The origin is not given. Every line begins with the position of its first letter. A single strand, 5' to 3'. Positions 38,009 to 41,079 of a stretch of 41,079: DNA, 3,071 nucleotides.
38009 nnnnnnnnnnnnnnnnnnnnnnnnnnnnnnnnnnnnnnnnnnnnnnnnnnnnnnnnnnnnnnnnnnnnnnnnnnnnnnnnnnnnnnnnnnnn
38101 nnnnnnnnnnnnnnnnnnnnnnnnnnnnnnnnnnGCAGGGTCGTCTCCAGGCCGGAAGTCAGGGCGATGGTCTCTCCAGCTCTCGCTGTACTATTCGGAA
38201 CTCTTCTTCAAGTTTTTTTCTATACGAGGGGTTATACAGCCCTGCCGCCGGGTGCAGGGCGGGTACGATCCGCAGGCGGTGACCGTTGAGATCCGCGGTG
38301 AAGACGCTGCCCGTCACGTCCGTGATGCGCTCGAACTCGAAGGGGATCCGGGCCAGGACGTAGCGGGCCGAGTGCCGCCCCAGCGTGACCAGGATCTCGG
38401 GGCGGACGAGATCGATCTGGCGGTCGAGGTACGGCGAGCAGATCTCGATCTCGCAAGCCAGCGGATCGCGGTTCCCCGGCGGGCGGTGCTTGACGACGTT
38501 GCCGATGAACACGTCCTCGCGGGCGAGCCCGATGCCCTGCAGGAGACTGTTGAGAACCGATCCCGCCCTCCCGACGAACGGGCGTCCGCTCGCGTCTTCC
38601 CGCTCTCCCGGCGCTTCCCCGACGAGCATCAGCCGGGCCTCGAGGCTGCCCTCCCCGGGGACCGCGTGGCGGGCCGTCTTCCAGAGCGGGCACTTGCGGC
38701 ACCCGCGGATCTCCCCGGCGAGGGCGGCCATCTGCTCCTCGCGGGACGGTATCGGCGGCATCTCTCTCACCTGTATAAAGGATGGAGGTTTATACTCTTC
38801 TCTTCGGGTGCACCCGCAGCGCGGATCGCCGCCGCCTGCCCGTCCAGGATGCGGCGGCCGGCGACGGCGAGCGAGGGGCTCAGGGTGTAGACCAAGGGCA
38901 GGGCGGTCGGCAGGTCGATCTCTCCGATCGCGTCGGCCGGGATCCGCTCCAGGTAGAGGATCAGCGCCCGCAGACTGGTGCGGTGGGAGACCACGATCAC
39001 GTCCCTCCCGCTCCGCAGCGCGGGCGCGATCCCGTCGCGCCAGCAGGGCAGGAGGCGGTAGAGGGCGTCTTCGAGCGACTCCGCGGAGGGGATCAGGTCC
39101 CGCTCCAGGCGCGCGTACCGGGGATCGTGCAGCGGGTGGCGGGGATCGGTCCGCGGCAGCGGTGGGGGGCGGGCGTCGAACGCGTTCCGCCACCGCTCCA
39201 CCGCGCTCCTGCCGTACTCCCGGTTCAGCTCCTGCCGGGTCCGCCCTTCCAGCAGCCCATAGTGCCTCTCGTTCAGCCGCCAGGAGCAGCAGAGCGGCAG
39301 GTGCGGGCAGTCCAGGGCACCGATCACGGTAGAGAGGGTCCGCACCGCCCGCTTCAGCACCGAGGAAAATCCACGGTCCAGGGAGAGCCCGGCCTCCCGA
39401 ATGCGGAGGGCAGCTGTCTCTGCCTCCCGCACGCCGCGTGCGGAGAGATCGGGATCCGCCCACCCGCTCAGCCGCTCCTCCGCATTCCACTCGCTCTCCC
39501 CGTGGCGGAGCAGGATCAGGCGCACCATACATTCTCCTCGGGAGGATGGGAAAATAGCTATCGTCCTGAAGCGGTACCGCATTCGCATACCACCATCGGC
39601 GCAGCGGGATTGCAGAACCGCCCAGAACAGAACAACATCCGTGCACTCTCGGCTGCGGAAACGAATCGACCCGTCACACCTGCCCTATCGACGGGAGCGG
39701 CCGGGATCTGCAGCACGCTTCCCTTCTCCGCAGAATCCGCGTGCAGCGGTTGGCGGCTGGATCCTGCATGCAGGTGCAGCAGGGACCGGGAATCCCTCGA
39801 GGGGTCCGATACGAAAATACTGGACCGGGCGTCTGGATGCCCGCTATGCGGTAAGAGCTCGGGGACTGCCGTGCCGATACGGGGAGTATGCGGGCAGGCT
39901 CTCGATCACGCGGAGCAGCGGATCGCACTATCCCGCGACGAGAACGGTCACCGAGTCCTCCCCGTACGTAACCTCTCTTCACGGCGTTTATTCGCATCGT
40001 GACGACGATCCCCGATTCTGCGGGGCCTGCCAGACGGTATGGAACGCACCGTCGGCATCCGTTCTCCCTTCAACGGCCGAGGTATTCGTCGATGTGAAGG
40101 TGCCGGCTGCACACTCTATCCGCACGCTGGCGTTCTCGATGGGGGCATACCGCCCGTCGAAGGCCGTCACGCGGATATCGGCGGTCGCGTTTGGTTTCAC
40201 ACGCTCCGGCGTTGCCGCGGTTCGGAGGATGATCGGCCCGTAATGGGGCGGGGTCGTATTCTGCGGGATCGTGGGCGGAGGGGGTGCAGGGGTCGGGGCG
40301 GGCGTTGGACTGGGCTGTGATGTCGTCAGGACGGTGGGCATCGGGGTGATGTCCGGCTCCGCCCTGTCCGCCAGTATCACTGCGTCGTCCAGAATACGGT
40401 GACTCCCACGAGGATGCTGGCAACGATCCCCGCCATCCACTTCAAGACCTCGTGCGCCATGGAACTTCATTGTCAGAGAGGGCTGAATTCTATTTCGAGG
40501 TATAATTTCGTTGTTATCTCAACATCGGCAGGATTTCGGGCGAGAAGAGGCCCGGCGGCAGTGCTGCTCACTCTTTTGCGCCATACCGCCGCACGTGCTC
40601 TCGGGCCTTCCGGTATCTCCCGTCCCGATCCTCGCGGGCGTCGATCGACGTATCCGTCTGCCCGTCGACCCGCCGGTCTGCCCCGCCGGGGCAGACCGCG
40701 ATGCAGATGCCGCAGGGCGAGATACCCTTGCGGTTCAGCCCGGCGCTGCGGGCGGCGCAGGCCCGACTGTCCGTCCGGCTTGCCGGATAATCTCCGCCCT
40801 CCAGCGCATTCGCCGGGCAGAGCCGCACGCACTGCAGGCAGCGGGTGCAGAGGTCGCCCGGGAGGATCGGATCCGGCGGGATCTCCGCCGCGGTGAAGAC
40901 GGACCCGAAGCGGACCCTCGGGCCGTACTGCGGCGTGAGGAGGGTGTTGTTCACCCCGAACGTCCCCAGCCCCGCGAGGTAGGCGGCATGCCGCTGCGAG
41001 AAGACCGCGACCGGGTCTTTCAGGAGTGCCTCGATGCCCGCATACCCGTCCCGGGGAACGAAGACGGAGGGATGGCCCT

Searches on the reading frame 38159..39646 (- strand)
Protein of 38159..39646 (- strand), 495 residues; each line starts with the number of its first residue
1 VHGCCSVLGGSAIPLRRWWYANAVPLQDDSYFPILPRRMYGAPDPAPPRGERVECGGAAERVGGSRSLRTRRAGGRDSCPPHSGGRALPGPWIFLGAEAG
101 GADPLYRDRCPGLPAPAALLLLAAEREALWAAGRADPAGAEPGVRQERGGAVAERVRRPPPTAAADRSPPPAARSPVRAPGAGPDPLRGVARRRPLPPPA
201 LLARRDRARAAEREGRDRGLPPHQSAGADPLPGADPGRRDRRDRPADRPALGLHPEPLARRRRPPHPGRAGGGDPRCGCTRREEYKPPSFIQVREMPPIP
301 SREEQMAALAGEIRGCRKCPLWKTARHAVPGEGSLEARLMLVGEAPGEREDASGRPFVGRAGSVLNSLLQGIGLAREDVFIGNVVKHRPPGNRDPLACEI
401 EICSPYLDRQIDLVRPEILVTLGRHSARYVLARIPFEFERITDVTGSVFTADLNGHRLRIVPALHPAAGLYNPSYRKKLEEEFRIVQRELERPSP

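Call 32: search_protein_families(library=pfam, proteins=[window:38159-39646:-], max_evalue=0.001)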
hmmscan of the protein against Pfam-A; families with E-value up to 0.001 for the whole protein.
window:38159-39646:- (495 aa): 1 family
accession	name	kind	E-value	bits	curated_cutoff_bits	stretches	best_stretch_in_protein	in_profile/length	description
PF03167.25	UDG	-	7.3e-33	114.1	24.3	1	330-479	1-129/141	Uracil DNA glycosylase superfamily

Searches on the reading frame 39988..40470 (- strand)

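Call 32: search_protein_families(library=pfam, proteins=[window:39988-40470:-], max_evalue=0.001)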
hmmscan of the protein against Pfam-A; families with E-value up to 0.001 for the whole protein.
window:39988-40470:- (160 aa): 1 family
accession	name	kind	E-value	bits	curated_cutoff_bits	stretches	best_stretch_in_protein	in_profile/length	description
PF01190.23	Pollen_Ole_e_1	-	0.00033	21.4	23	1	108-159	21-75/99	Pollen protein Ole e 1 like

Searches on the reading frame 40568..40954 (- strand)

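Call 80: search_protein_families(library=pfam, proteins=[window:40568-40954:-], max_evalue=0.01)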
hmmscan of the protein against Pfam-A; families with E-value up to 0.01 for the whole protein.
window:40568-40954:- (128 aa): 11 families
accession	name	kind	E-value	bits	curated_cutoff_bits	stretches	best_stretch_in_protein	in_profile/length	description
PF13187.11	Fer4_9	-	6.6e-08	32.9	27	1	36-51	2-17/52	4Fe-4S dicluster domain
PF00037.32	Fer4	-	1.7e-07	31.2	21.1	1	34-52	6-24/24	4Fe-4S binding domain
PF13484.11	Fer4_16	-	5.3e-07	30.8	30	1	36-89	2-64/66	4Fe-4S double cluster binding domain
PF13237.11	Fer4_10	-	1.7e-06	28.3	25.5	1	33-66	6-42/53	4Fe-4S dicluster domain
PF12838.12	Fer4_7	-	3.2e-05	24.7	27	1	36-92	2-52/52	4Fe-4S dicluster domain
PF12837.12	Fer4_6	-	9.7e-05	22.6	25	1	34-51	7-24/24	4Fe-4S binding domain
PF12800.12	Fer4_4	-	0.00043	20.9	24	0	34-48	2-16/17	4Fe-4S binding domain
PF13183.11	Fer4_8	-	0.0012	19.8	27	0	35-49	53-67/68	4Fe-4S dicluster domain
PF12798.12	Fer4_3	-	0.0026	18.9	27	0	36-50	1-15/15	4Fe-4S binding domain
PF13459.11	Fer4_15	-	0.0039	18.3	22.4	0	34-57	6-30/66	4Fe-4S single cluster domain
PF13534.11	Fer4_17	-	0.0095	16.9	22.2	0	36-92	2-60/61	4Fe-4S dicluster domain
